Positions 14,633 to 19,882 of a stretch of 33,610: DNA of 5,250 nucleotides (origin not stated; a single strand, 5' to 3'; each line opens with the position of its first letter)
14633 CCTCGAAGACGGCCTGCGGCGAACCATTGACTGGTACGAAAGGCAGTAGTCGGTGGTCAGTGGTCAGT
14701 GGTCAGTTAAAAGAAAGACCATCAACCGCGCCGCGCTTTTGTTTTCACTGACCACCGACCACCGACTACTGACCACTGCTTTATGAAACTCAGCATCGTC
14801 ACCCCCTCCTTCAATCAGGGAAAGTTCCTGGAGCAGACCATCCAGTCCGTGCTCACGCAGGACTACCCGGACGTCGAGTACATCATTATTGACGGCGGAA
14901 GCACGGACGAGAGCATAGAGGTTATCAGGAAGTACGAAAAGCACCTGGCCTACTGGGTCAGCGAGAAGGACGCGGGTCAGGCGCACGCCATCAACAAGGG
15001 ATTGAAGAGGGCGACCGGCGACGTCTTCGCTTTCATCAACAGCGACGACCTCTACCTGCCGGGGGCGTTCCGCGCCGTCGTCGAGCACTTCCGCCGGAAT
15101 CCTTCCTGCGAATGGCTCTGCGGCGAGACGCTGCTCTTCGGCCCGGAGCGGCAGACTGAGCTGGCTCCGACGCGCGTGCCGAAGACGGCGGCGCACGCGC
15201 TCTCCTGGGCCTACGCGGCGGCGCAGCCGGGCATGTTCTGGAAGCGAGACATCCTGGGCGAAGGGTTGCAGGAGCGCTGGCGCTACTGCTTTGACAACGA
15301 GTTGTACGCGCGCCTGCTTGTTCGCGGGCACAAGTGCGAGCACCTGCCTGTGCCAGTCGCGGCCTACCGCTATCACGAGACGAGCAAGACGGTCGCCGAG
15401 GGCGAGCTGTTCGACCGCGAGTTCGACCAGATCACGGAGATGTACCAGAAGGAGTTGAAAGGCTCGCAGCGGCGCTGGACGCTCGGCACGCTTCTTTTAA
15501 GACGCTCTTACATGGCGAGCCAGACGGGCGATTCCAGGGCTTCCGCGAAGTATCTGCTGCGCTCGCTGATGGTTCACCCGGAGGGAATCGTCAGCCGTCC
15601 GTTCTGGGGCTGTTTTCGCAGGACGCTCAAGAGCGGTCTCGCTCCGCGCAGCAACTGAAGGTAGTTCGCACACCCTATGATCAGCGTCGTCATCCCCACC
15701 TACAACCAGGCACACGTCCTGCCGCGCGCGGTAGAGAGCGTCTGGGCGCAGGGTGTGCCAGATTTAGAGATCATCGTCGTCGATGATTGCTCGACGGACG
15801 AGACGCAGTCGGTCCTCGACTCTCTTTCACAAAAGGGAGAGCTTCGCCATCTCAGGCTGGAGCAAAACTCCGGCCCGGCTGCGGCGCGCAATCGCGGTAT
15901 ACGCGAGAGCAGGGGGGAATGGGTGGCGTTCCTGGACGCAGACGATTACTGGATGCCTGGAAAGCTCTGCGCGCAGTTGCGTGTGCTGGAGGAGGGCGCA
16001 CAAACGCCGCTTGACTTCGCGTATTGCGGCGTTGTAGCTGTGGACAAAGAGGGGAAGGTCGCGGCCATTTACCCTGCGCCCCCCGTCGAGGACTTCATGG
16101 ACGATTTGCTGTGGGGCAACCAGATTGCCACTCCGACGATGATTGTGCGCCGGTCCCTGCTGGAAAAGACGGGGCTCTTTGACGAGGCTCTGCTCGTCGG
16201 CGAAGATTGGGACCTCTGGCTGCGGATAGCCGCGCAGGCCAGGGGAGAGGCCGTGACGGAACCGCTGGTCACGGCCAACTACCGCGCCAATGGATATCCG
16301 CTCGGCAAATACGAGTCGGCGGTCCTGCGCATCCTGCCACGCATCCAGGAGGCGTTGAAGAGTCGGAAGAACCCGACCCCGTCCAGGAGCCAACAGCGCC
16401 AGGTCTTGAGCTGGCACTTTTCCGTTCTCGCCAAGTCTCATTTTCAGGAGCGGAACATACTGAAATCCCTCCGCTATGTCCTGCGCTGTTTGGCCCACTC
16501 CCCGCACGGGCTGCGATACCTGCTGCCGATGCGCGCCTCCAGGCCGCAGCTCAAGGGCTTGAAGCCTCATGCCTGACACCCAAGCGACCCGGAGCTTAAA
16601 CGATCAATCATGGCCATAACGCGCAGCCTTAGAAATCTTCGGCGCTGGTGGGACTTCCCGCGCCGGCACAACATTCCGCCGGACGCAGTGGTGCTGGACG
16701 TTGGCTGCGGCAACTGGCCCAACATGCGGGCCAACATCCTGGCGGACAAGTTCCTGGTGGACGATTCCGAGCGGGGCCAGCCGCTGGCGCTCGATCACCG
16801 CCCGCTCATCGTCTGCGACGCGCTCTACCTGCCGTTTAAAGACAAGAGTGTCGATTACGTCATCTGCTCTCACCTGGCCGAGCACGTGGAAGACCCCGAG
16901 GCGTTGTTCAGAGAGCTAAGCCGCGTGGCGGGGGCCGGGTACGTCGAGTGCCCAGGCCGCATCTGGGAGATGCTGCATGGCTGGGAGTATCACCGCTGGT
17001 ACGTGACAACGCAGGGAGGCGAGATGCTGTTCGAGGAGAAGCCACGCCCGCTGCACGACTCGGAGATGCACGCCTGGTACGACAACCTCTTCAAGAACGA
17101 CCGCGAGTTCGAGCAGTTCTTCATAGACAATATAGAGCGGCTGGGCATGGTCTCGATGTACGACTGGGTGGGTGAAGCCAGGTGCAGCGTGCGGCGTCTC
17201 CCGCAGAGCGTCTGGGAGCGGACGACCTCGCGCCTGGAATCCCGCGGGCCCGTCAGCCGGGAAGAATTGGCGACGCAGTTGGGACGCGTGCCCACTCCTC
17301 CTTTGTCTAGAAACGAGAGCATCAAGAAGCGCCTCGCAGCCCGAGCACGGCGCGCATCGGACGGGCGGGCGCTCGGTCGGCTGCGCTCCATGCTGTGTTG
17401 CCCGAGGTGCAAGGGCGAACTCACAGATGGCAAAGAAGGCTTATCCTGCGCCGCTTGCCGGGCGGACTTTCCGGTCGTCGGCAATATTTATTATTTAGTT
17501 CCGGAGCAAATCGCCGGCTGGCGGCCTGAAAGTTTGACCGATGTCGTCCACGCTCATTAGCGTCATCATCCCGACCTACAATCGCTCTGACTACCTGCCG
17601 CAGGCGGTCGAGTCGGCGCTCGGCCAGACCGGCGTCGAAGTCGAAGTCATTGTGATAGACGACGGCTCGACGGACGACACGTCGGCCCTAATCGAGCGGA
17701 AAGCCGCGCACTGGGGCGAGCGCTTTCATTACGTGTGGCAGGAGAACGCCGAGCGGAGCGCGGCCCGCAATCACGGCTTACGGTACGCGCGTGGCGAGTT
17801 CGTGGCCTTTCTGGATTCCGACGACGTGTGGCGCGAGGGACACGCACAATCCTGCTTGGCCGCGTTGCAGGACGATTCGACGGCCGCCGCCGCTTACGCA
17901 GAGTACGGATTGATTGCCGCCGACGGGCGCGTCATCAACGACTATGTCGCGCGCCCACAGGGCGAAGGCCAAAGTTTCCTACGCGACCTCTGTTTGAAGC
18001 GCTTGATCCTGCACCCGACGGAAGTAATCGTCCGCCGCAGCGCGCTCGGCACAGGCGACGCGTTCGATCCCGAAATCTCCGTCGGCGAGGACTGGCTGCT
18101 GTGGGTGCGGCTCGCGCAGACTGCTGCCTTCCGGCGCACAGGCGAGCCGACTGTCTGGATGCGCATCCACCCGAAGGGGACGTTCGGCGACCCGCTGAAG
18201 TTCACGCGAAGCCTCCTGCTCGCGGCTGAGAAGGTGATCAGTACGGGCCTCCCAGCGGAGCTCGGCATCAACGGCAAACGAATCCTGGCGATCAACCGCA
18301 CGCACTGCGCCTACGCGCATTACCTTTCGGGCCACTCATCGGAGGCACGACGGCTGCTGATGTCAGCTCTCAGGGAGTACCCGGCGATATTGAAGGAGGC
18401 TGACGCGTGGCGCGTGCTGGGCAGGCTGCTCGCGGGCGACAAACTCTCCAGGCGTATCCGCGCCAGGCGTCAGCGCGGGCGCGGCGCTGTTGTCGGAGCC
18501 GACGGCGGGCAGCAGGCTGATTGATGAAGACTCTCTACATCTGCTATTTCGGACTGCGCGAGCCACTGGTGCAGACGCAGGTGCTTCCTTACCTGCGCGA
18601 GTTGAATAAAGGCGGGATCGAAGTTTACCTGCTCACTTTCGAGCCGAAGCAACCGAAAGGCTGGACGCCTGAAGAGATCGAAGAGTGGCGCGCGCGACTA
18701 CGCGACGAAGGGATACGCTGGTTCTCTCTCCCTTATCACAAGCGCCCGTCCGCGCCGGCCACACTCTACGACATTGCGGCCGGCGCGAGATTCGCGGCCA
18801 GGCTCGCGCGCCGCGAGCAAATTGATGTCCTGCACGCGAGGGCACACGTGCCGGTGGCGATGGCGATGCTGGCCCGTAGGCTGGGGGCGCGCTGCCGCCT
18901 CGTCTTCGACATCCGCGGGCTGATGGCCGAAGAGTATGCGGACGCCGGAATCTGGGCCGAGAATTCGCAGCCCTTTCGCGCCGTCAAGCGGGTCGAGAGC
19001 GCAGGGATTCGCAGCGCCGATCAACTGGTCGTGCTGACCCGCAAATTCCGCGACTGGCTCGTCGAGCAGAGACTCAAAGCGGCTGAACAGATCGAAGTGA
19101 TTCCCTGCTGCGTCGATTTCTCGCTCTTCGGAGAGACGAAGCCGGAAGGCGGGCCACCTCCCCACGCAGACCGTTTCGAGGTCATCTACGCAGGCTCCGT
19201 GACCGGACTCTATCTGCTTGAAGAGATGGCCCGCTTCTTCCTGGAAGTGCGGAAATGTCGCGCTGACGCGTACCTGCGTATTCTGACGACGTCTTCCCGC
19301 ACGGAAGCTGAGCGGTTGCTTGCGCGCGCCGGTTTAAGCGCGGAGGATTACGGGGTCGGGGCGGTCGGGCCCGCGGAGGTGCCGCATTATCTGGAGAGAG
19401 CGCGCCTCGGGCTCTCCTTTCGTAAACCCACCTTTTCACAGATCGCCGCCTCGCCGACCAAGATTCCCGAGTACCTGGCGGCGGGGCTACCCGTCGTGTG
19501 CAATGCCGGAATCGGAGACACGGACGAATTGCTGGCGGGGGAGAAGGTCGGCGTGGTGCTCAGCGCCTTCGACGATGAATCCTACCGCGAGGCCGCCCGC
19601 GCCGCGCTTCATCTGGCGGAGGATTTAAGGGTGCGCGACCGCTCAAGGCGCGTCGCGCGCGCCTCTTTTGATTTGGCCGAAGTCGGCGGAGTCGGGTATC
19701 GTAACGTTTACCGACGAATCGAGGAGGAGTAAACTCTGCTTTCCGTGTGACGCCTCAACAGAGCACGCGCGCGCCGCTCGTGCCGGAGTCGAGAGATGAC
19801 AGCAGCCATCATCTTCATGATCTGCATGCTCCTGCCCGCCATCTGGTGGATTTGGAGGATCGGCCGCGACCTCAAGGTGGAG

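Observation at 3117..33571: Seven intergenic hairpins built from tandem heptanucleotide repeats, with a different heptamer at each locus but the same architecture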

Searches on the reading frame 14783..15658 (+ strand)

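Call 16: search_protein_families(library=pfam, proteins=[window:14783-15658:+])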
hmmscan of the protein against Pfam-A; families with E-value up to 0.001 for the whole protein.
window:14783-15658:+ (291 aa): 3 families
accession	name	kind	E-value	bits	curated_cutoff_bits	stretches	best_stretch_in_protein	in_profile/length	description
PF00535.33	Glycos_transf_2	-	2.3e-28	99.7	23.3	1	4-107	1-107/168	Glycosyl transferase family 2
PF13641.12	Glyco_tranf_2_3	-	7.9e-11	42.8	27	1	3-108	3-115/230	Glycosyltransferase like family 2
PF10111.15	Glyco_tranf_2_2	-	2.7e-09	37.4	27.3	1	14-100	13-103/276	Glycosyltransferase like family 2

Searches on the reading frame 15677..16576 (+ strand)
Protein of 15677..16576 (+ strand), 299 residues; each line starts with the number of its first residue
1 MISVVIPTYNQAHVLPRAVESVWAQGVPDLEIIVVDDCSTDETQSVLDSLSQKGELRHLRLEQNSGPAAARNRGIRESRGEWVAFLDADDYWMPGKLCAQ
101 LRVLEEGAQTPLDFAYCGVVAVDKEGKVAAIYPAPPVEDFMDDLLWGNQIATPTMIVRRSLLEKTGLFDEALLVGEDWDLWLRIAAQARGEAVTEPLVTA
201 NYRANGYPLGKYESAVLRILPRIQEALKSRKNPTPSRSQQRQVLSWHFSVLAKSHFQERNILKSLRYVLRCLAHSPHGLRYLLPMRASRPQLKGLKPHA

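Call 16: search_protein_families(library=pfam, proteins=[window:15677-16576:+])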
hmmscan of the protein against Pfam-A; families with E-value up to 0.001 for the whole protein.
window:15677-16576:+ (299 aa): 4 families
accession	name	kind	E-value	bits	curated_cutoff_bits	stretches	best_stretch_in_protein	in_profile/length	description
PF00535.33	Glycos_transf_2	-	1.5e-37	129.5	23.3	1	3-164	1-166/168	Glycosyl transferase family 2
PF10111.15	Glyco_tranf_2_2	-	1.2e-19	71.4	27.3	1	3-212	1-225/276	Glycosyltransferase like family 2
PF13641.12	Glyco_tranf_2_3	-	2.8e-18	67.2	27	1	2-187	3-197/230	Glycosyltransferase like family 2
PF13704.12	Glyco_tranf_2_4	-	3.4e-06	27.9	27.5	1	10-91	2-83/98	Glycosyl transferase family 2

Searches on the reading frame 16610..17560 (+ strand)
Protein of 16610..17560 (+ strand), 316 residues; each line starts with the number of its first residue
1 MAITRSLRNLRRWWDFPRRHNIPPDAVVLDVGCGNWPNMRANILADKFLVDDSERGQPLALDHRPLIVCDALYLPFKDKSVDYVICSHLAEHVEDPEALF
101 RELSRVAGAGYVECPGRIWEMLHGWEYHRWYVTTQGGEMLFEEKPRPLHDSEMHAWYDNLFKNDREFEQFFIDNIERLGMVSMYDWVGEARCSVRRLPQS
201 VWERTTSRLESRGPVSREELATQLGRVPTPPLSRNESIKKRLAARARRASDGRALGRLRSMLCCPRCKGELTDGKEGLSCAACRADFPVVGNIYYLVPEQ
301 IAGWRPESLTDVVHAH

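Call 16: search_protein_families(library=pfam, proteins=[window:16610-17560:+])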
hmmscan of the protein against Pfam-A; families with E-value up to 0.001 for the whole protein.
window:16610-17560:+ (316 aa): 5 families
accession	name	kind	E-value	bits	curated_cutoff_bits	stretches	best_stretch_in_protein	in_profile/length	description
PF08241.18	Methyltransf_11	-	2.1e-11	44.7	21.2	1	29-107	1-87/95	Methyltransferase domain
PF13649.12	Methyltransf_25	-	1.9e-06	28.9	27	1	28-107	1-93/97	Methyltransferase domain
PF13489.12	Methyltransf_23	-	1.1e-05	25.6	27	1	22-112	20-114/164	Methyltransferase domain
PF13847.12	Methyltransf_31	-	5.7e-05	23.3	27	0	66-107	58-101/145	Methyltransferase domain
PF03966.22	Trm112p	-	7.7e-05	23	22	1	260-290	6-38/40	Trm112p-like protein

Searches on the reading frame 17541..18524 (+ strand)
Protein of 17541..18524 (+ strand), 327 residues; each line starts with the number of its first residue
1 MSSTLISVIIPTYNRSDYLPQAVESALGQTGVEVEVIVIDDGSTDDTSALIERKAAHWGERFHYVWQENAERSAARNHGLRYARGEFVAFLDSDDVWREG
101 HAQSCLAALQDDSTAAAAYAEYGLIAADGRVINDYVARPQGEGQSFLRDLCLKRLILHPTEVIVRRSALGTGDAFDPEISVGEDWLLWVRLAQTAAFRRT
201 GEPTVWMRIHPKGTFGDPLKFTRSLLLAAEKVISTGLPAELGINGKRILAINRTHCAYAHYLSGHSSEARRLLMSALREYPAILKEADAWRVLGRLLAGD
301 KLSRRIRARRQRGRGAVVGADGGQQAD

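Call 16: search_protein_families(library=pfam, proteins=[window:17541-18524:+])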
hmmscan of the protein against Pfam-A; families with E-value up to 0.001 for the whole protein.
window:17541-18524:+ (327 aa): 4 families
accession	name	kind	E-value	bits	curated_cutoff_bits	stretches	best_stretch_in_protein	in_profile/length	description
PF00535.33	Glycos_transf_2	-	4.5e-34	118.2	23.3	1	7-119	1-113/168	Glycosyl transferase family 2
PF13641.12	Glyco_tranf_2_3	-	7.6e-15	56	27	1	6-193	3-196/230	Glycosyltransferase like family 2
PF10111.15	Glyco_tranf_2_2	-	2.3e-13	50.7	27.3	1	7-197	1-205/276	Glycosyltransferase like family 2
PF13704.12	Glyco_tranf_2_4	-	0.00099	20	27.5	0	14-95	2-82/98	Glycosyl transferase family 2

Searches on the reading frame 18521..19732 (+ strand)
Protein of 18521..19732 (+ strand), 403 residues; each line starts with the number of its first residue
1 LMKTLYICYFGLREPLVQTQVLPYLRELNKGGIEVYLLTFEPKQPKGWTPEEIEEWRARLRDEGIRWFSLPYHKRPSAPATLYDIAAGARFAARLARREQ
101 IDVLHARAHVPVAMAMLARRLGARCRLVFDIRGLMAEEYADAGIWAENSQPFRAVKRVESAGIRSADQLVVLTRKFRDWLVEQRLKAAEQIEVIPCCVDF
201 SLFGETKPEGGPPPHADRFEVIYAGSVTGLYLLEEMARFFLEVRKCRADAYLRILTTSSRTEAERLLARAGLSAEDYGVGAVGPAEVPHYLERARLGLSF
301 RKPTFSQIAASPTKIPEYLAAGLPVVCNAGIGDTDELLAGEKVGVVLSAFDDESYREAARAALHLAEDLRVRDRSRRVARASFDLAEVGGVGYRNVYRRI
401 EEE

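Call 16: search_protein_families(library=pfam, proteins=[window:18521-19732:+])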
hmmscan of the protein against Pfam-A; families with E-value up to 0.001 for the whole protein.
window:18521-19732:+ (403 aa): 3 families
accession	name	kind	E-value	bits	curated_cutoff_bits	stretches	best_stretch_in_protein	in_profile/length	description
PF13439.12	Glyco_transf_4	-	1.9e-16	61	28.5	1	18-200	5-168/170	Glycosyltransferase Family 4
PF13579.12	Glyco_trans_4_4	-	2.4e-16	60.9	29.7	1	18-196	4-157/158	Glycosyl transferase 4-like domain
PF13692.12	Glyco_trans_1_4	-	7.4e-05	23.5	27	1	240-363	24-140/142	Glycosyl transferases group 1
